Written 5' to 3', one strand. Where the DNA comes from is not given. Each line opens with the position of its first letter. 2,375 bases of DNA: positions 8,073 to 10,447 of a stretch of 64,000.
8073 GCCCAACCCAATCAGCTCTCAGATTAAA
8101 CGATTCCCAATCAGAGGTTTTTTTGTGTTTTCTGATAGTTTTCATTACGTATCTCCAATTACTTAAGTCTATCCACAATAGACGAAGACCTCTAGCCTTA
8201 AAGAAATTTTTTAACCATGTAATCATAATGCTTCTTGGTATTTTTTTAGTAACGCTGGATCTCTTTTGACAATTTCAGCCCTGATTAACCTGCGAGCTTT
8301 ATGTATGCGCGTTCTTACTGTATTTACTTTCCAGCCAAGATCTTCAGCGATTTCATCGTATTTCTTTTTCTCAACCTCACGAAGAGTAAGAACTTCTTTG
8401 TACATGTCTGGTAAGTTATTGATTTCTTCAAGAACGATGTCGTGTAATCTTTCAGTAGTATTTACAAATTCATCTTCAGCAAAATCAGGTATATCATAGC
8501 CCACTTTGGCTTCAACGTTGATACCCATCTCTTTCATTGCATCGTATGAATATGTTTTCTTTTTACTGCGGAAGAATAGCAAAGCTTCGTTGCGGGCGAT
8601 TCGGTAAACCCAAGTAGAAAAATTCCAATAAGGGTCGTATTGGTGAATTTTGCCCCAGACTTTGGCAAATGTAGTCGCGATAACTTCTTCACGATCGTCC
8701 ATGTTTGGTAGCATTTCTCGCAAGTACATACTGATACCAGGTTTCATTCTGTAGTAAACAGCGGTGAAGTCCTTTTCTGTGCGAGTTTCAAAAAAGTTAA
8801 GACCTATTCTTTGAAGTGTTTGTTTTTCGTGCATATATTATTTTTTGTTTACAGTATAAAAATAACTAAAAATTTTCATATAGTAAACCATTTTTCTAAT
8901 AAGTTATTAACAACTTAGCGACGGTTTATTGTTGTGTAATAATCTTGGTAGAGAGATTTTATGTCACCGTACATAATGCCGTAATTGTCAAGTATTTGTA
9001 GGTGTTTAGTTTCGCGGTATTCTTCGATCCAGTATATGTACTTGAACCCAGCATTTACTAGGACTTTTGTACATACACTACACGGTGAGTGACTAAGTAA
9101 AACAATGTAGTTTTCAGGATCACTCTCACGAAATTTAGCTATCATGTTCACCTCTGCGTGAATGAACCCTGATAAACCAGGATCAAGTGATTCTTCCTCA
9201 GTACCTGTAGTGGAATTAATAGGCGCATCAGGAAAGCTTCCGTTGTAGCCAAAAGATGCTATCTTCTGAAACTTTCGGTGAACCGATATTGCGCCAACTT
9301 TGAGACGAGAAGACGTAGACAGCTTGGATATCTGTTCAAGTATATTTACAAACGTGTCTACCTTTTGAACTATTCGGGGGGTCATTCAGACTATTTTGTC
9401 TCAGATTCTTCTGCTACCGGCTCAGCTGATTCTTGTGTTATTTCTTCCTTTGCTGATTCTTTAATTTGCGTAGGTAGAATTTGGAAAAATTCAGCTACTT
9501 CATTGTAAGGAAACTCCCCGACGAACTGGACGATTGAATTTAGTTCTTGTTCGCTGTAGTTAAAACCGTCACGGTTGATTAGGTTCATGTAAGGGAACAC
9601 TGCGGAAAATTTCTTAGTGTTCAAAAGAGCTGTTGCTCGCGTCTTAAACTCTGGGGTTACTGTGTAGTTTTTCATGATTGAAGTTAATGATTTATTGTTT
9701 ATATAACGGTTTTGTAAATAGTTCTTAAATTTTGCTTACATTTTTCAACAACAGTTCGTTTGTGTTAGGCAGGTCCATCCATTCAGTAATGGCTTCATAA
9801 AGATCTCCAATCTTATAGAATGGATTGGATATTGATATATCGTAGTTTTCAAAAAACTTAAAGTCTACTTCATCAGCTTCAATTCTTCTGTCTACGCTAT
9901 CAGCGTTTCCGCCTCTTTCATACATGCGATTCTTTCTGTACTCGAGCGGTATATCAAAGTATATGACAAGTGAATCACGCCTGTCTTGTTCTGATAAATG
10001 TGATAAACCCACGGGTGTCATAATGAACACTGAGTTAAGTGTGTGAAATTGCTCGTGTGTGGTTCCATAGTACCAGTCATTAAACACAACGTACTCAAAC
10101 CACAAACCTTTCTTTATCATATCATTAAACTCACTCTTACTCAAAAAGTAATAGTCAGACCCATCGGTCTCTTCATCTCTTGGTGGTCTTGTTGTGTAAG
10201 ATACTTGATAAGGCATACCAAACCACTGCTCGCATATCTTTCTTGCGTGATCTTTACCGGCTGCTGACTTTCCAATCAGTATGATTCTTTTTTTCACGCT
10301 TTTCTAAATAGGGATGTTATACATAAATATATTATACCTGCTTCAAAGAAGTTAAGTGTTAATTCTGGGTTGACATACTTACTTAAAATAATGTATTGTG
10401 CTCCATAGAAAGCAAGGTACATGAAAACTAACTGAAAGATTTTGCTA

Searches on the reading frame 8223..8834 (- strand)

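Call 9: search_protein_families(library=phrogs, proteins=[window:8223-8834:-], max_evalue=0.001)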
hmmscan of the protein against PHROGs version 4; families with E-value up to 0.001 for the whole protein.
window:8223-8834:- (203 aa): 3 families
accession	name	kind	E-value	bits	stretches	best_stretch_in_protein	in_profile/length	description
phrog_1740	-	transcription regulation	5.1e-22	79.1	1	17-191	52-219/567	RNA polymerase sigma factor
phrog_36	-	transcription regulation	3.8e-06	27.7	1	127-182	126-181/220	transcriptional regulator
phrog_351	-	transcription regulation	0.00013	21.7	1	71-188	558-726/928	RNA polymerase sigma factor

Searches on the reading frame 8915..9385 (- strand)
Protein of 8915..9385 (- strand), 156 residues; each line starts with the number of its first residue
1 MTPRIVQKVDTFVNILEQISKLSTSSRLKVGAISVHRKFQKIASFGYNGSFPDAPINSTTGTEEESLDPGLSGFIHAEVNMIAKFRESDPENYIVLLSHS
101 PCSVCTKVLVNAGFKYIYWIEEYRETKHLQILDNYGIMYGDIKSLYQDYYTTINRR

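Call 9: search_protein_families(library=phrogs, proteins=[window:8915-9385:-], max_evalue=0.001)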
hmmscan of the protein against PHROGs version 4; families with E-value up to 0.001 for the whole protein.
window:8915-9385:- (156 aa): 4 families
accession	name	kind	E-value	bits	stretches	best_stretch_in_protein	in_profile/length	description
phrog_174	-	DNA, RNA and nucleotide metabolism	4.8e-25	90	1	9-137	117-242/384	dCMP deaminase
phrog_20648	-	DNA, RNA and nucleotide metabolism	5.2e-13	49.9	1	20-137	18-135/311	dCMP deaminase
phrog_2369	-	DNA, RNA and nucleotide metabolism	3.9e-08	34.6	1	19-127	16-131/195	dCMP deaminase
phrog_9198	-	unknown function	0.00032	20.5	1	73-131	384-445/531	-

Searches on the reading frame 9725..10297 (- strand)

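Call 9: search_protein_families(library=phrogs, proteins=[window:9725-10297:-], max_evalue=0.001)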
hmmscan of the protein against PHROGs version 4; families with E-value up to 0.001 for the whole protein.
window:9725-10297:- (190 aa): 1 family
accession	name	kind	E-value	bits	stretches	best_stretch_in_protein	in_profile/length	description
phrog_1815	-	other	5e-38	132.3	1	1-168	2-179/197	guanylate kinase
